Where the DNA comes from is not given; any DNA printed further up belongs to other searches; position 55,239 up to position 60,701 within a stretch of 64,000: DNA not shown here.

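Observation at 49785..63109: A 13-kb same-strand block couples the giant pilin to GT4, Alg14, Alg13::GtrA and duplicated phosphodiester glycosidases, with no pilus machinery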

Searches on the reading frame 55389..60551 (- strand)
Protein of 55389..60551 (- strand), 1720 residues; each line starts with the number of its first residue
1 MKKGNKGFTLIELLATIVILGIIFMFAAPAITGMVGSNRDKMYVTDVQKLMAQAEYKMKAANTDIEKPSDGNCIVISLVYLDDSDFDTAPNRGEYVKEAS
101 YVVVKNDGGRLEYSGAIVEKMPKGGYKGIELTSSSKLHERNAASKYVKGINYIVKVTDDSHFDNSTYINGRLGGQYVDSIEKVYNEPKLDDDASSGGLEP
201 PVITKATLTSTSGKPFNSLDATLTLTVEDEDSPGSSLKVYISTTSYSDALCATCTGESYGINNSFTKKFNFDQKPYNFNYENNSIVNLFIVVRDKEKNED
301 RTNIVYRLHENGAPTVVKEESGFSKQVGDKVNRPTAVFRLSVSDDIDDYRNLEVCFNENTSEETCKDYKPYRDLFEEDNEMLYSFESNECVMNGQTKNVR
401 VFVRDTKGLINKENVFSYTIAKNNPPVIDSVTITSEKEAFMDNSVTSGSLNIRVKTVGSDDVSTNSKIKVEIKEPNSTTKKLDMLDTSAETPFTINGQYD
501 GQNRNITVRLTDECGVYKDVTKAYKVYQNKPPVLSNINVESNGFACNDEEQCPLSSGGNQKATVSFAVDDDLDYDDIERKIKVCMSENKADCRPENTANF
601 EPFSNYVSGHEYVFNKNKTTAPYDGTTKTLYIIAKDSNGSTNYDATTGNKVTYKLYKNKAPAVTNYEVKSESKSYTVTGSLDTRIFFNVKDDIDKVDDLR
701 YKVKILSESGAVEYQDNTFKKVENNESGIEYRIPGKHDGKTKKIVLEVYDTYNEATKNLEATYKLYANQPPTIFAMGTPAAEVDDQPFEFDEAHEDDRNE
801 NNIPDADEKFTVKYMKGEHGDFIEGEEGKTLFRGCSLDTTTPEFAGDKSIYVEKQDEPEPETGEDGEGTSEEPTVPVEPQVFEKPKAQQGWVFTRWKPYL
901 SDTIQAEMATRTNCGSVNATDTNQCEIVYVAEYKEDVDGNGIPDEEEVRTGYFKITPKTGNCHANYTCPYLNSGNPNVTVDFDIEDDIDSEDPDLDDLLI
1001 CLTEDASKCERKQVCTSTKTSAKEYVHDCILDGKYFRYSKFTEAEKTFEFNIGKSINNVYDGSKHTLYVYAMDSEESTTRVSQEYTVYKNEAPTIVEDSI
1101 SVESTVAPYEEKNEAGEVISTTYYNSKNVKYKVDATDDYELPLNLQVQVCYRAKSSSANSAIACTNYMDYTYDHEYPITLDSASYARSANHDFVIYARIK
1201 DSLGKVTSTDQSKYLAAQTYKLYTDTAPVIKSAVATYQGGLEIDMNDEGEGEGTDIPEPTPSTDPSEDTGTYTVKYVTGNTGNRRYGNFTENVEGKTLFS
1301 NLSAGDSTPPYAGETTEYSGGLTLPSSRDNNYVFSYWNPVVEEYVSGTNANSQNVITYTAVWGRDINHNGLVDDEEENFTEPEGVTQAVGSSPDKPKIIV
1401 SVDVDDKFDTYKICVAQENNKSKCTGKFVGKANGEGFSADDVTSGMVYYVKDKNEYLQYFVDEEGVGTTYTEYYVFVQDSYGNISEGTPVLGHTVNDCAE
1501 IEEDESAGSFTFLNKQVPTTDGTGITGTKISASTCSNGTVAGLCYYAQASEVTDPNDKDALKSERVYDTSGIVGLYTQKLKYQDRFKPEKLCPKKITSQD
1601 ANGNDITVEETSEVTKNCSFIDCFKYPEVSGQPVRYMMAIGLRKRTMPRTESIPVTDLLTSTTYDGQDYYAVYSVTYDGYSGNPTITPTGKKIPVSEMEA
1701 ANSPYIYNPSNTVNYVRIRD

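Call 5: search_protein_families(library=pfam, proteins=[window:55389-60551:-], max_evalue=0.01)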
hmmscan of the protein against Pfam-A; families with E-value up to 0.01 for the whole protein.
window:55389-60551:- (1720 aa): 1 family
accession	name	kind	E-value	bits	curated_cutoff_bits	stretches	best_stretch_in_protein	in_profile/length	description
PF07963.17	N_methyl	-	1.2e-06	28.2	21.2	1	3-27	2-26/27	Prokaryotic N-terminal methylation motif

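Call 6: search_protein_families(library=ncbifam, proteins=[window:55389-60551:-], max_evalue=0.01)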
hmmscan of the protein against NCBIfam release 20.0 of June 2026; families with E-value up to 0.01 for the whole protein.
window:55389-60551:- (1720 aa): 2 families
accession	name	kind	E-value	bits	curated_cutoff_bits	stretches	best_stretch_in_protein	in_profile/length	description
TIGR02532.1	IV_pilin_GFxxxE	domain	5.4e-07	29.2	16.3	1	6-28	2-24/24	prepilin-type N-terminal cleavage/methylation domain-containing protein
TIGR01710.1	typeII_sec_gspG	equivalog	5.2e-05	23.3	88.85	1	6-59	1-53/134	type II secretion system major pseudopilin GspG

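Call 9: find_encoding_contigs(protein=window:55389-60551:-, flank=10000, max_places=6)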
Protein window:55389-60551:- (1720 aa): 2 contigs read that carry it; 1 place shown.
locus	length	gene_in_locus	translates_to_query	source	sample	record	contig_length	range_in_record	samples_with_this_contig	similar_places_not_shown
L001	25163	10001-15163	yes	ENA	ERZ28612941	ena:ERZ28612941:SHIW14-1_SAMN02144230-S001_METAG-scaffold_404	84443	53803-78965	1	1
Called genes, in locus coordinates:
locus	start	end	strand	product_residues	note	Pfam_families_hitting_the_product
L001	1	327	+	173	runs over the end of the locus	-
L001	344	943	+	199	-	-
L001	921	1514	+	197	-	PF01551:Peptidase_M23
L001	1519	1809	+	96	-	-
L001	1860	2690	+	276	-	-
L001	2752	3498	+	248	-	-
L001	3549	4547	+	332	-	-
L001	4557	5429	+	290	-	PF10672:Methyltrans_SAM, PF03602:Cons_hypoth95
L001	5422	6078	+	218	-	PF00849:PseudoU_synth_2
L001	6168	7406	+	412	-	-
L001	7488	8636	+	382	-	PF20706:GT4-conflict (weak), PF00534:Glycos_transf_1, PF13692:Glyco_trans_1_4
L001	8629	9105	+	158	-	PF08660:Alg14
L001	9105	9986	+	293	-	PF04101:Glyco_tran_28_C, PF04138:GtrA_DPMS_TM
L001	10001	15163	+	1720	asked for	PF07963:N_methyl (weak)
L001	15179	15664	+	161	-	-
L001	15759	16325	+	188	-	-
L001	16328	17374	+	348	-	PF09992:NAGPA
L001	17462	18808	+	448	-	-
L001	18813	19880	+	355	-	PF09992:NAGPA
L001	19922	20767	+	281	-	-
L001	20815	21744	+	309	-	-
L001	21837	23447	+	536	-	PF13531:SBP_bac_11, PF13343:SBP_bac_6 (faint), PF00092:VWA, PF13519:VWA_2, PF13768:VWA_3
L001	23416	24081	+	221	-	PF10112:Halogen_Hydrol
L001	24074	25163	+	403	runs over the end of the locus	-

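Call 10: find_homologous_proteins(query=window:55389-60551:-, max_evalue=0.001)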
Query window:55389-60551:- (1720 aa): 87 proteins with E <= 0.001 among 8000 candidates.
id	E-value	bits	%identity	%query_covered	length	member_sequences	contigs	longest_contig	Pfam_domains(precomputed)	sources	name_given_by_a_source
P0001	0.0e+0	3905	100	100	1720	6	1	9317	PF07963.18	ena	-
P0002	0.0e+0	1608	49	100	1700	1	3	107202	PF07963.18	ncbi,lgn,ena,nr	ncbi:MAG: type II secretion system protein [Bacilli bacterium]|nr:type II secretion system protein [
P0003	0.0e+0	1097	47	45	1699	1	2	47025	PF07963.18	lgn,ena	-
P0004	0.0e+0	1058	39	100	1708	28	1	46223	PF07963.18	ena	-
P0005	6.2e-261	888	47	45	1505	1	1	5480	-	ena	-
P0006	4.9e-237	808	43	48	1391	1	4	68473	PF07963.18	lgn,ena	-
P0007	2.2e-235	803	44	45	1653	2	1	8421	PF07963.18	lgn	-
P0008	5.3e-235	802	45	45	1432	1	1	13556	PF07963.18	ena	-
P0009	6.7e-234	798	46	46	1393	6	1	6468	PF07963.18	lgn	-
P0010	1.3e-232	794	41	45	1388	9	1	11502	PF07963.18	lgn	-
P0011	8.8e-231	788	44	45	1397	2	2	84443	PF07963.18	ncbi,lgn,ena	-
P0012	1.8e-228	780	45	45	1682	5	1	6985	PF07963.18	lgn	-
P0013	1.6e-224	767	45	45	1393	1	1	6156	PF07963.18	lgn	-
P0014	1.4e-217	744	44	45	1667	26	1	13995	PF07963.18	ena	-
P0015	1.8e-213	730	43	45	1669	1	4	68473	PF07963.18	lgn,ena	-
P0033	1.6e-145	505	37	46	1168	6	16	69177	PF07963.18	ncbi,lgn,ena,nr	ncbi:MAG: prepilin-type N-terminal cleavage/methylation domain-containing protein [Bacilli bacterium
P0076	9.7e-82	294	31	45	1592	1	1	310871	PF07963.18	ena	-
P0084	9.1e-47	178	28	45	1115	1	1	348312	PF07963.18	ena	-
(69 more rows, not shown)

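Call 11: find_encoding_contigs(protein=P0011, flank=10000, max_places=3)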
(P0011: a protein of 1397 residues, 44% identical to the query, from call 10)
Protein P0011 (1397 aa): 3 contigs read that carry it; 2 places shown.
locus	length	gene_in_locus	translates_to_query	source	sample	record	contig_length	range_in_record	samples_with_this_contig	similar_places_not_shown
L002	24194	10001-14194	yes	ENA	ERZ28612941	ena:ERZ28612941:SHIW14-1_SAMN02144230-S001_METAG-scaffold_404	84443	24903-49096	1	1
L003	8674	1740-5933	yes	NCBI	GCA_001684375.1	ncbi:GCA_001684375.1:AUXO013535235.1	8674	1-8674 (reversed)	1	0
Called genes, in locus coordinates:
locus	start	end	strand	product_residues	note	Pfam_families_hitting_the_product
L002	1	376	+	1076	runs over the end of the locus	-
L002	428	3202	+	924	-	-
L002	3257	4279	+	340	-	PF21016:RlmN_N, PF04055:Radical_SAM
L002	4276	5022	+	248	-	PF00481:PP2C, PF13672:PP2C_2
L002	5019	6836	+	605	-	PF00069:Pkinase, PF07714:PK_Tyr_Ser-Thr, PF03109:ABC1 (weak), PF03793:PASTA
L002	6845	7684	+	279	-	PF16745:RsgA_N, PF03193:RsgA_GTPase, PF01926:MMR_HSR1 (faint)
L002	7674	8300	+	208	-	PF00834:Ribul_P_3_epim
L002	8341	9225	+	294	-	-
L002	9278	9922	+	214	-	-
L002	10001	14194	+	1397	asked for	PF07963:N_methyl (faint)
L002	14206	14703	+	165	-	-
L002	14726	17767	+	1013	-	PF07963:N_methyl (weak)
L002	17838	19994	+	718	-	PF09371:Tex_N, PF22706:Tex_central_region, PF14639:YqgF, PF16921:Tex_YqgF, PF12836:HHH_3, PF17674:HHH_9, PF00575:S1, PF23459:S1_RRP5 (weak), +1 more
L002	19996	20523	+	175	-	PF00149:Metallophos, PF12850:Metallophos_2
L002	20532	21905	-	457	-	-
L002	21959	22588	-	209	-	PF00027:cNMP_binding (weak), PF13545:HTH_Crp_2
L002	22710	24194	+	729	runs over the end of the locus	PF03477:ATP-cone, PF13597:NRDD, PF01228:Gly_radical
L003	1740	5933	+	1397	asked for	PF07963:N_methyl (faint)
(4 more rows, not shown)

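Call 12: find_encoding_contigs(protein=P0002, flank=10000, max_places=3)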
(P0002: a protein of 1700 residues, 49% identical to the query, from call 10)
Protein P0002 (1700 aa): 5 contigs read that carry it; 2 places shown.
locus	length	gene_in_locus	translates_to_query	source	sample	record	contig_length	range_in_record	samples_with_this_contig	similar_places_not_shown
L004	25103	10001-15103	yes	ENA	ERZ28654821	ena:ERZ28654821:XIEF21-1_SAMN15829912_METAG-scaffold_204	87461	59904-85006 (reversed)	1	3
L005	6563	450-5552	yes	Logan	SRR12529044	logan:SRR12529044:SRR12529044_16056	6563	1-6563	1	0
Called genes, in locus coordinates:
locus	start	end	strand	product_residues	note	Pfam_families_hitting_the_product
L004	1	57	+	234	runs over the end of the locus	PF02616:SMC_ScpA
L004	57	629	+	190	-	PF04079:SMC_ScpB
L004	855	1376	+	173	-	-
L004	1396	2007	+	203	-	-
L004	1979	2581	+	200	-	PF01551:Peptidase_M23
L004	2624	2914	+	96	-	-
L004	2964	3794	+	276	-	-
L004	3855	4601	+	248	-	-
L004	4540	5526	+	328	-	PF10672:Methyltrans_SAM, PF03602:Cons_hypoth95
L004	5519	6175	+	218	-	PF00849:PseudoU_synth_2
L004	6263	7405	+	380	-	-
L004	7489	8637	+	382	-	PF20706:GT4-conflict, PF00534:Glycos_transf_1, PF13692:Glyco_trans_1_4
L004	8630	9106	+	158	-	PF08660:Alg14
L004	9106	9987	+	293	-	PF04101:Glyco_tran_28_C, PF04138:GtrA_DPMS_TM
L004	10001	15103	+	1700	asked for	PF07963:N_methyl (weak)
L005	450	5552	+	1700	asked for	PF07963:N_methyl (weak)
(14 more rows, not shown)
